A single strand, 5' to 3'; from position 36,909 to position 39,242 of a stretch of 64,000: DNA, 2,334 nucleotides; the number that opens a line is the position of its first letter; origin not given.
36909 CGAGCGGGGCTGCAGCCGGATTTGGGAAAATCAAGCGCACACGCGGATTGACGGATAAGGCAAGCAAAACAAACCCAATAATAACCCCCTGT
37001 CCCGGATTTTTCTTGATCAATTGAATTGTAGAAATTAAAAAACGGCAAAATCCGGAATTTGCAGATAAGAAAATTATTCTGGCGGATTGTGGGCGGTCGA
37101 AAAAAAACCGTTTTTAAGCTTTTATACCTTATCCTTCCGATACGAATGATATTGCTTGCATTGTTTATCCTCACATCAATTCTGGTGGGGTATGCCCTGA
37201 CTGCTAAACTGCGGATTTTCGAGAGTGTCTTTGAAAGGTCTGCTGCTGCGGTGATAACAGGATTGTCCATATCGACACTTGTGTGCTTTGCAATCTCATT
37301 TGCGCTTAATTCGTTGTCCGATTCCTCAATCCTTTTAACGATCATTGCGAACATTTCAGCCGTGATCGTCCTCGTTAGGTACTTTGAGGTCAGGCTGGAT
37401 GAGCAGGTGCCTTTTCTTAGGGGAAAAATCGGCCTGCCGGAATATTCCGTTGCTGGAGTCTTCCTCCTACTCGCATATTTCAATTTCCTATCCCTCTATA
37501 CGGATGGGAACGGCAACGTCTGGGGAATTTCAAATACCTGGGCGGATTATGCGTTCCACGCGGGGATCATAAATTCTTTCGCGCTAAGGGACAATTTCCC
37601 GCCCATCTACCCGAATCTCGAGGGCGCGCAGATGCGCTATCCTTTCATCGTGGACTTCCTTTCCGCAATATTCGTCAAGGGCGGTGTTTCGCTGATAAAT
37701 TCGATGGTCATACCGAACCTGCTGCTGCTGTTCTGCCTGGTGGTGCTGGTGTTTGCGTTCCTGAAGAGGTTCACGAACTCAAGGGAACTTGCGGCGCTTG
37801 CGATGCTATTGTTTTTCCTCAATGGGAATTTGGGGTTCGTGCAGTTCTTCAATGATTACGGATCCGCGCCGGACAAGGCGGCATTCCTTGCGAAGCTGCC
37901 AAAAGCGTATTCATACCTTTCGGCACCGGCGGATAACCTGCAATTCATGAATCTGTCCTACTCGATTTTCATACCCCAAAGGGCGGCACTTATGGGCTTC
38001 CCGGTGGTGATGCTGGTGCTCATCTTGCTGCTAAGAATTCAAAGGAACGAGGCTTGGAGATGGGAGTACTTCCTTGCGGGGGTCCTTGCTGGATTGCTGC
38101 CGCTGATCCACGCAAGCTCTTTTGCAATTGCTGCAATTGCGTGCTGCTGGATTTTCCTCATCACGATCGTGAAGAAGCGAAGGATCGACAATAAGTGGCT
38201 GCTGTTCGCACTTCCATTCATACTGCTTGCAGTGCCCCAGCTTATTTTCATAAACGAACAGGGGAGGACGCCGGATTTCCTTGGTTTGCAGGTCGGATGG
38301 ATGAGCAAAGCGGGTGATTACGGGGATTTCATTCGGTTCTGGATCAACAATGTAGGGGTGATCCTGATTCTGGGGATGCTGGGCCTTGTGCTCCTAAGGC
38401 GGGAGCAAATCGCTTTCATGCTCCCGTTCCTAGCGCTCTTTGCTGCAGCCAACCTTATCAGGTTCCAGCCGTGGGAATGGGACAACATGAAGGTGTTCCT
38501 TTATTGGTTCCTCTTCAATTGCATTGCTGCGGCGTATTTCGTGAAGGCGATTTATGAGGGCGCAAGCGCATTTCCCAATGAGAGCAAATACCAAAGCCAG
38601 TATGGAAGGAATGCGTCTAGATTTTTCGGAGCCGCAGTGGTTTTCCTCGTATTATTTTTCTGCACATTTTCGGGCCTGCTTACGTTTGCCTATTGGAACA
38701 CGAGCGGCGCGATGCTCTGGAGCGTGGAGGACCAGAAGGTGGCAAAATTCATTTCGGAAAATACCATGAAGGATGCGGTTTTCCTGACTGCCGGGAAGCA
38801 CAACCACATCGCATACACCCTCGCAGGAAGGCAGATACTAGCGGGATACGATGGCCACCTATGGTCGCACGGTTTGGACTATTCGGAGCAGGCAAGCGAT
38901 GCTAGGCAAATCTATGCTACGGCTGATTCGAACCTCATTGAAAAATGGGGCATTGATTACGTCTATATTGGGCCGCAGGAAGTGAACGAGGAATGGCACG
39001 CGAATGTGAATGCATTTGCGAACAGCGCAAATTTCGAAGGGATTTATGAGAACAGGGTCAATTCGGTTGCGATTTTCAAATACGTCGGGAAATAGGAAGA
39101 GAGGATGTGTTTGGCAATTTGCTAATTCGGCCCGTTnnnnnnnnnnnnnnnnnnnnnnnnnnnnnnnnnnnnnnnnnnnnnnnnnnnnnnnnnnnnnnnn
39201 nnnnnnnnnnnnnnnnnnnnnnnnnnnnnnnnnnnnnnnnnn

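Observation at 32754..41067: Giant secreted beta-helix/Ig protein with a C-terminal dockerin in an archaeon, flanked by GT-C-like membrane glycosyltransferases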

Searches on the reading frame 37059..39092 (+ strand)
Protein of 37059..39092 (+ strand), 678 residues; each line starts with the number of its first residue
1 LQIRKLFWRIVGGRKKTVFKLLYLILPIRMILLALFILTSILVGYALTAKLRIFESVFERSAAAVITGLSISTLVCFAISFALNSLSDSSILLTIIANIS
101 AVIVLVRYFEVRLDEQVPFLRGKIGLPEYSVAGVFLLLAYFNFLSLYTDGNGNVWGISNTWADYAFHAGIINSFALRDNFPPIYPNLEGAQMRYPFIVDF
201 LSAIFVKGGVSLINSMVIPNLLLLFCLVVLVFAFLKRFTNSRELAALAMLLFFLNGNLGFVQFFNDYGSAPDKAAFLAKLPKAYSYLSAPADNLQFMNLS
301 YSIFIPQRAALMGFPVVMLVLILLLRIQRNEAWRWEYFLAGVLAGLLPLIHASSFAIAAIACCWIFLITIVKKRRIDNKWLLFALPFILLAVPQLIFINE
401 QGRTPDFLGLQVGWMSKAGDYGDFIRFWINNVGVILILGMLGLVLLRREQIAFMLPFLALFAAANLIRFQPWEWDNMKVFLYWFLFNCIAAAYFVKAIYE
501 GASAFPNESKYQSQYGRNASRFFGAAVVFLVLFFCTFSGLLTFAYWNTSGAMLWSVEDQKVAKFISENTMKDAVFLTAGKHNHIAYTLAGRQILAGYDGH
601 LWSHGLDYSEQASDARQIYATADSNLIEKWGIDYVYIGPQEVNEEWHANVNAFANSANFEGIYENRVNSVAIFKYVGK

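Call 8: search_protein_families(library=pfam, proteins=[window:37059-39092:+], max_evalue=0.1)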
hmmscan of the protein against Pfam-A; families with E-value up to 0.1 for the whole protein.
window:37059-39092:+ (678 aa): 2 families
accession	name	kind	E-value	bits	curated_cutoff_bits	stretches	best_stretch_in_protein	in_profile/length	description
PF11992.13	TgpA_N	-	0.00051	19.6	30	1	339-548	3-191/333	TgpA N-terminal domain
PF20604.3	DUF6798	-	0.057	13.6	26.9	0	558-580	3-25/61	Domain of unknown function (DUF6798)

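Call 9: search_protein_families(library=ncbifam, proteins=[window:37059-39092:+], max_evalue=0.1)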
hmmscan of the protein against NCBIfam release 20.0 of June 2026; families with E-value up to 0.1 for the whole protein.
window:37059-39092:+ (678 aa): 0 families

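Call 26: search_solved_structures(query=window:37059-39092:+, max_evalue=10)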
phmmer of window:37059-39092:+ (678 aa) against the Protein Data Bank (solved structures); distinct sequences matched with E-value up to 10: 0.

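Call 32: find_homologous_proteins(query=window:37059-39092:+)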
Query window:37059-39092:+ (678 aa): 66 proteins with E <= 0.001 among 8000 candidates.
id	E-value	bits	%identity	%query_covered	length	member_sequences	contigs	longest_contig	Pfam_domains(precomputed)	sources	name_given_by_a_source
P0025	0.0e+0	1442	100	96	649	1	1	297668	-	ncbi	-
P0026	5.1e-220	751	54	93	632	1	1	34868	-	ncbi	-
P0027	5.0e-216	738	55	94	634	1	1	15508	-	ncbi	ncbi:MAG: hypothetical protein V1835_00195 [Candidatus Micrarchaeota archaeon]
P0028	6.2e-212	724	53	94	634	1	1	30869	-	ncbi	ncbi:MAG: hypothetical protein ABH863_02515, partial [Candidatus Micrarchaeota archaeon]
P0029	2.1e-207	709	54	95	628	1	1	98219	-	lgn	-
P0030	4.5e-206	705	53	90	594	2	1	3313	-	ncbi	ncbi:MAG: hypothetical protein ABIG96_01940, partial [Candidatus Micrarchaeota archaeon]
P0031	3.3e-200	685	49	95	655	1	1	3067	-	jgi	jgi:hypothetical protein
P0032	3.3e-193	662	49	96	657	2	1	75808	PF20176.4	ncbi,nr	ncbi:hypothetical protein HY989_05245 [Candidatus Micrarchaeota archaeon]|nr:hypothetical protein [C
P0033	3.2e-142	494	41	92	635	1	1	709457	-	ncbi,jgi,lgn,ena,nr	ncbi:hypothetical protein KJ765_02545 [Candidatus Micrarchaeota archaeon]|nr:hypothetical protein [C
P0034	2.4e-134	468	42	89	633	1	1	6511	-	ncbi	-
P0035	3.5e-120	421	39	91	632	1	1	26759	-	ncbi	ncbi:MAG: hypothetical protein V1787_00115 [Candidatus Micrarchaeota archaeon]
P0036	1.7e-93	333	35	94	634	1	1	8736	-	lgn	-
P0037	5.2e-83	298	30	94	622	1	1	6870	-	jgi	jgi:hypothetical protein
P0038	2.8e-64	236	31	77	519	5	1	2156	-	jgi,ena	-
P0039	6.9e-63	232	28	94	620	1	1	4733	-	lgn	-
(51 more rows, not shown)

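Call 34: find_encoding_contigs(protein=P0033, flank=10000, max_places=2)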
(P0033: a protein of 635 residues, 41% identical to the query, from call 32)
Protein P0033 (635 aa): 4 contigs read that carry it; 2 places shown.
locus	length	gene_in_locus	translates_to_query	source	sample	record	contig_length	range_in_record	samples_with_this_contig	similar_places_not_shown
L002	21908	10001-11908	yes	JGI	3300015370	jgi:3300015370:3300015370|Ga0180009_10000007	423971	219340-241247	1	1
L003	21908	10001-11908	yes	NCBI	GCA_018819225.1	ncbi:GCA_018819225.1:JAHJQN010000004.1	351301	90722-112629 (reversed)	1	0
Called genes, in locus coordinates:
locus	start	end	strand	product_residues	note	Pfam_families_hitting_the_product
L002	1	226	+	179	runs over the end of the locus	-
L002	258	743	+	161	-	PF13673:Acetyltransf_10 (weak), PF00583:Acetyltransf_1 (weak)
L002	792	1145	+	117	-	-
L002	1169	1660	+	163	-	-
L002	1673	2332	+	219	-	PF01209:Ubie_methyltran, PF02353:CMAS (weak), PF13489:Methyltransf_23, PF05175:MTS (weak), PF13847:Methyltransf_31, PF08241:Methyltransf_11, PF08242:Methyltransf_12, PF13649:Methyltransf_25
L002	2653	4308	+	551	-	-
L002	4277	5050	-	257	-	PF01978:TrmB, PF09339:HTH_IclR (weak)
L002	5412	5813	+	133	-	-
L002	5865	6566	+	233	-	-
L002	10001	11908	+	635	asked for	-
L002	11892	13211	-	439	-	-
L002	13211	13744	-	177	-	-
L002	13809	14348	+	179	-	PF10469:AKAP7_NLS (faint), PF02834:LigT_PEase, PF13563:2_5_RNA_ligase2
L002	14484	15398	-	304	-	PF00589:Phage_integrase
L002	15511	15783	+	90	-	-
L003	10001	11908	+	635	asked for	-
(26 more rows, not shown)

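Call 35: find_encoding_contigs(protein=P0032, flank=10000, max_places=2)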
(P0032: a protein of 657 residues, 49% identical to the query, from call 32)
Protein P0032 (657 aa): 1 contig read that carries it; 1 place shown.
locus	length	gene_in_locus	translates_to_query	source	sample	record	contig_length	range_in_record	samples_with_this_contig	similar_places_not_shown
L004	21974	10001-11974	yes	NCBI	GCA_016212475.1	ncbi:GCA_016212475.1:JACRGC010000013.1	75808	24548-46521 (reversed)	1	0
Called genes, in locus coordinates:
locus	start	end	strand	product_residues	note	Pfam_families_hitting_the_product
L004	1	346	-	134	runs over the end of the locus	PF13646:HEAT_2 (faint)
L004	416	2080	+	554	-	-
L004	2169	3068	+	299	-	-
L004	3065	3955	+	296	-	-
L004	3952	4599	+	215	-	-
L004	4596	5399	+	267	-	-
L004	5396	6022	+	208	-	PF02985:HEAT (faint), PF13646:HEAT_2, PF03130:HEAT_PBS (faint)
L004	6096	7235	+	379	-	-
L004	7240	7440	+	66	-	-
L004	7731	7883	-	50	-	-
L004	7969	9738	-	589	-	-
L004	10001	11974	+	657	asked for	PF20176:DUF6541 (faint)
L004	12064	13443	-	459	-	-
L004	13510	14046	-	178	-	-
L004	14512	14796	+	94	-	-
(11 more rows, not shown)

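Call 37: search_solved_structures(query=A1, max_evalue=10)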
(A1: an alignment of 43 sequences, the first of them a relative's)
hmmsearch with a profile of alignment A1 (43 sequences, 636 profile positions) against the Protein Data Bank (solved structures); distinct sequences matched with E-value up to 10: 5.
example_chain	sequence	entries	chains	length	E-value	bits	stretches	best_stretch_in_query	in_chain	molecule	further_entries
5z62_B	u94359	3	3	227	0.15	13.4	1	323-392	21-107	Cytochrome c oxidase subunit 2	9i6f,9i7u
2e8c_A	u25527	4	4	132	1.1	10.5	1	570-622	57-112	Hypothetical protein Aq_1549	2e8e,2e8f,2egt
4y8f_A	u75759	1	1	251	1.4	10.3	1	584-612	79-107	Triosephosphate Isomerase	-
1b9b_A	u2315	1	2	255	1.9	9.8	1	587-627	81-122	PROTEIN (TRIOSEPHOSPHATE ISOMERASE)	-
4yxg_A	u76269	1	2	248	2.4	9.5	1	586-610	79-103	Triosephosphate isomerase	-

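Call 38: search_protein_families(library=pfam, alignment_id=A1, max_evalue=0.01)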
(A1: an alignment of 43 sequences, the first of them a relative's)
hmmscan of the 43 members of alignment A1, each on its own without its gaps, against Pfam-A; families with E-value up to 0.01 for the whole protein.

A. member 1, P0025 (649 aa): 1 family
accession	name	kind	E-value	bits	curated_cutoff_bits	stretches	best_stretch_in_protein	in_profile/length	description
PF11992.13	TgpA_N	-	0.00033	20.2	30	1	310-519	3-191/333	TgpA N-terminal domain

B. families by the number of members that match (of 43 scanned): 5 families
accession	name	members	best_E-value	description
PF20604.3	DUF6798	4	4.9e-05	Domain of unknown function (DUF6798)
PF10034.15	Dpy19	2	0.0011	Q-cell neuroblast polarisation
PF20176.3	DUF6541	1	6.5e-08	Family of unknown function (DUF6541)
PF11992.13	TgpA_N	1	0.00033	TgpA N-terminal domain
PF19447.4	DUF5985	1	0.0071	Family of unknown function (DUF5985)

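Call 44: find_encoding_contigs(protein=P0029, flank=10000, max_places=2)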
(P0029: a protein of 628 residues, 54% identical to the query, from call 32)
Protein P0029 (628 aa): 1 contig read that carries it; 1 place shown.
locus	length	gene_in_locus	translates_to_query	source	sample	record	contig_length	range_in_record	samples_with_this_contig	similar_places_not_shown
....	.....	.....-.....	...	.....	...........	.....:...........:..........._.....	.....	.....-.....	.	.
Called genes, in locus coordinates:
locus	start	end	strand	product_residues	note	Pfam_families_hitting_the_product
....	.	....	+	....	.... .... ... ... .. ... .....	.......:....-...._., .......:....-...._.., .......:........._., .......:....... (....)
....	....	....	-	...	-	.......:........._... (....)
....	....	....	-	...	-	-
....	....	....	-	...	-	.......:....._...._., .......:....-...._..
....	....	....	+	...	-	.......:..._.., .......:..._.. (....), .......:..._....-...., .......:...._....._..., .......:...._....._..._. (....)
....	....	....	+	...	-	-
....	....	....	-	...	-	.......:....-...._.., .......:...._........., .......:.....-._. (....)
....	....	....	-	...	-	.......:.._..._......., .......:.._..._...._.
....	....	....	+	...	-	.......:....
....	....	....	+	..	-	-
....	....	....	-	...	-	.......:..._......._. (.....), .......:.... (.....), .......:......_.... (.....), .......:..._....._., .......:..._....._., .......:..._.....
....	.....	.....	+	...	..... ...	-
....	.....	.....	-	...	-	-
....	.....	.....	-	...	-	-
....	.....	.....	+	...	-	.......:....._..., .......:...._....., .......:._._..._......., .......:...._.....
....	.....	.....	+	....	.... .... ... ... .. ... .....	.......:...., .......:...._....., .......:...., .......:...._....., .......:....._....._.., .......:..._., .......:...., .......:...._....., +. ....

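Call 45: find_encoding_contigs(protein=P0026, flank=10000, max_places=2)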
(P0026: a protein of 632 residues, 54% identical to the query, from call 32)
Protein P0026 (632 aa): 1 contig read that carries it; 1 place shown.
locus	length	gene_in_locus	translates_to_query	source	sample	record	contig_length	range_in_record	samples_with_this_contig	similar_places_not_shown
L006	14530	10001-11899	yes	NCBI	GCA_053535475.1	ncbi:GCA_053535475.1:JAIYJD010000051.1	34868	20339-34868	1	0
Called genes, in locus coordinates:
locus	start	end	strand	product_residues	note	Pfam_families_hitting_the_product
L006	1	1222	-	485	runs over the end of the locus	PF00587:tRNA-synt_2b, PF03129:HGTP_anticodon, PF09180:ProRS-C_1 (weak)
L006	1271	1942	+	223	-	PF13386:DsbD_2 (weak)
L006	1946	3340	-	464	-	PF00696:AA_kinase, PF00171:Aldedh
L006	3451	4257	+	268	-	PF03239:FTR1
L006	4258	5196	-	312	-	PF00890:FAD_binding_2 (faint), PF01134:GIDA (faint), PF07992:Pyr_redox_2, PF13738:Pyr_redox_3, PF00070:Pyr_redox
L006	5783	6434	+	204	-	-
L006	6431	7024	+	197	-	-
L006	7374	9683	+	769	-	-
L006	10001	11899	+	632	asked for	-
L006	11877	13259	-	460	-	-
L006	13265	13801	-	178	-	-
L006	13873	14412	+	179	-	PF02834:LigT_PEase, PF13563:2_5_RNA_ligase2, PF02834:LigT_PEase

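Call 47: predict_structure(alignment_id=A1)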
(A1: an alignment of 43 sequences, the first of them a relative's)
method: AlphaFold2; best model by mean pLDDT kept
length: 649 residues; sequences in the alignment: 43
mean_pLDDT: 94.2   pTM: 0.94
mean pLDDT of the five models: 94.2, 93.0, 92.9, 92.3, 92.0
residues with pLDDT >= 90: 580; 70-90: 47; 50-70: 22; < 50: 0
segments of 3 or more residues with pLDDT < 50: none
pLDDT, mean of each block of 10 residues (from residue 1): 98 97 93 98 98 98 99 96 83 88 97 96 94 93 98 95 94 98 98 98 98 97 96 96 96 89 86 94 98 98 97 98 97 98 97 98 92 82 92 95 97 97 98 96 94 98 96 67 61 90 96 93 96 98 96 96 96 93 96 97 97 90 97 93 93
secondary structure, 60 per line:
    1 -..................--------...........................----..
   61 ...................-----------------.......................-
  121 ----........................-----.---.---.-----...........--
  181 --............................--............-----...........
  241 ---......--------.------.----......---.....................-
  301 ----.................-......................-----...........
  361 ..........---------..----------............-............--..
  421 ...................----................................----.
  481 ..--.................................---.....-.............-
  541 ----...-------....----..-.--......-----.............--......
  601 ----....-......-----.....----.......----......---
elements in order: H2-19 H28-54 H59-79 H97-116 E117-119 E125-128 H129-148 H168-178 H183-210 H213-224 H230-240 H244-249 H270-275 H279-299 H305-321 H323-344 H350-370 H392-403 H405-416 H419-437 H444-475 H485-517 E521-525 H527-539 E545-547 H555-558 H569-574 H580-592 H595-600 E605-608 H610-615 H621-625 E630-636 E641-646

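Call 78: find_related_loci(query=A6, collection=genome_contigs, flank=8000)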
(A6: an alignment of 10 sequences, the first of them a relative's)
Query A6 (649 aa) in genome_contigs; peptide patterns used: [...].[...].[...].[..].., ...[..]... (x = any residue, [..] = any of these).
276 stretches matched a pattern; 252 encode a relative of the query (tblastn E <= 1e-3); the best 80 are kept; 79 distinct loci.
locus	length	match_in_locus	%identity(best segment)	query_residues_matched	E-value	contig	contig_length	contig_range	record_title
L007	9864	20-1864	53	1-634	0e+0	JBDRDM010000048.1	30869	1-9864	MAG: Candidatus Micrarchaeota archaeon isolate MEGAHIT-group-1.248 k141_7234441, whole genome shotgun sequence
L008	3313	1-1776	53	41-648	0e+0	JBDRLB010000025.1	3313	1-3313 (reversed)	MAG: Candidatus Micrarchaeota archaeon isolate MEGAHIT-group-1.75 k141_187888, whole genome shotgun sequence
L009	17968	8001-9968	49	1-649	0e+0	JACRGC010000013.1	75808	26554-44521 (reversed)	MAG: Candidatus Micrarchaeota archaeon isolate NC_groundwater_1741_Pr3_B-0.1um_42_19 SR-2_scaffold_141_3083760, whole ge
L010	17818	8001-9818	41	15-635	2e-138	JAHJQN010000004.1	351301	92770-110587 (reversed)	MAG: Candidatus Micrarchaeota archaeon isolate OS_PC_MetaG.mb.109 OS_PC_MetaG.mb.109_k141_425492, whole genome shotgun s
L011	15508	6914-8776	55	10-645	0e+0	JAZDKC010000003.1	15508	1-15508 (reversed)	MAG: Candidatus Micrarchaeota archaeon isolate MEGAHIT-group-0.512 k141_14915239, whole genome shotgun sequence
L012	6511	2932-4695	42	15-615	3e-122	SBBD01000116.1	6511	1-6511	MAG: archaeon isolate Bin_28_2_1 Hy_contig8692, whole genome shotgun sequence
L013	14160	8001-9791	39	1-615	3e-114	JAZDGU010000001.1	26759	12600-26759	MAG: Candidatus Micrarchaeota archaeon isolate MEGAHIT-group-0.283 k141_3330, whole genome shotgun sequence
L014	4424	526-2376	36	1-638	5e-113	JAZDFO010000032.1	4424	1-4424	MAG: Candidatus Micrarchaeota archaeon isolate MEGAHIT-group-0.211 k141_11835372, whole genome shotgun sequence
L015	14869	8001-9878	36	10-645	6e-104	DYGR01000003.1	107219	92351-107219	MAG TPA_asm: Candidatus Methanoperedens nitroreducens isolate BE2012_43_12 Afr_mines_BE2012_98_length_107219_cov_5_46275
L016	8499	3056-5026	34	6-639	1e-98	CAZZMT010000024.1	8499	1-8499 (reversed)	MAG TPA_asm: uncultured Candidatus Bathyarchaeia archaeon isolate binchicken_co25_93 genome assembly, contig: k141_69728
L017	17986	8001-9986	33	1-639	2e-93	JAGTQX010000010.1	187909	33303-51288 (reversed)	MAG: Candidatus Bathyarchaeota archaeon isolate DRTY-6_2_bin_115 DRTY-6_2_bin_115_NODE_10, whole genome shotgun sequence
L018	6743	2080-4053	32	5-645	1e-88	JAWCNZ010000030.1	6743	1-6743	MAG: Candidatus Bathyarchaeia archaeon isolate JZ-2_201709_bins_77 JZ-2_201709_bins_77_scaffold_30, whole genome shotgun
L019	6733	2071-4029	31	1-639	5e-87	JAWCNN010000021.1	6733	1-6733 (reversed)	MAG: Candidatus Bathyarchaeia archaeon isolate JZ-2_201709_bins_178 JZ-2_201709_bins_178_scaffold_21, whole genome shotg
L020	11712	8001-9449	36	130-637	5e-84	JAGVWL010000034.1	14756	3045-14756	Candidatus Micrarchaeota archaeon isolate RIFCSPHIGHO2_12_FULL_52_14 rifcsphigho2_12_scaffold_17482, whole genome shotgu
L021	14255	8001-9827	33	1-641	1e-81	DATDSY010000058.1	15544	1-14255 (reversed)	MAG TPA_asm: Candidatus Norongarragalinales archaeon isolate SMAG_U8015 k141_2230018, whole genome shotgun sequence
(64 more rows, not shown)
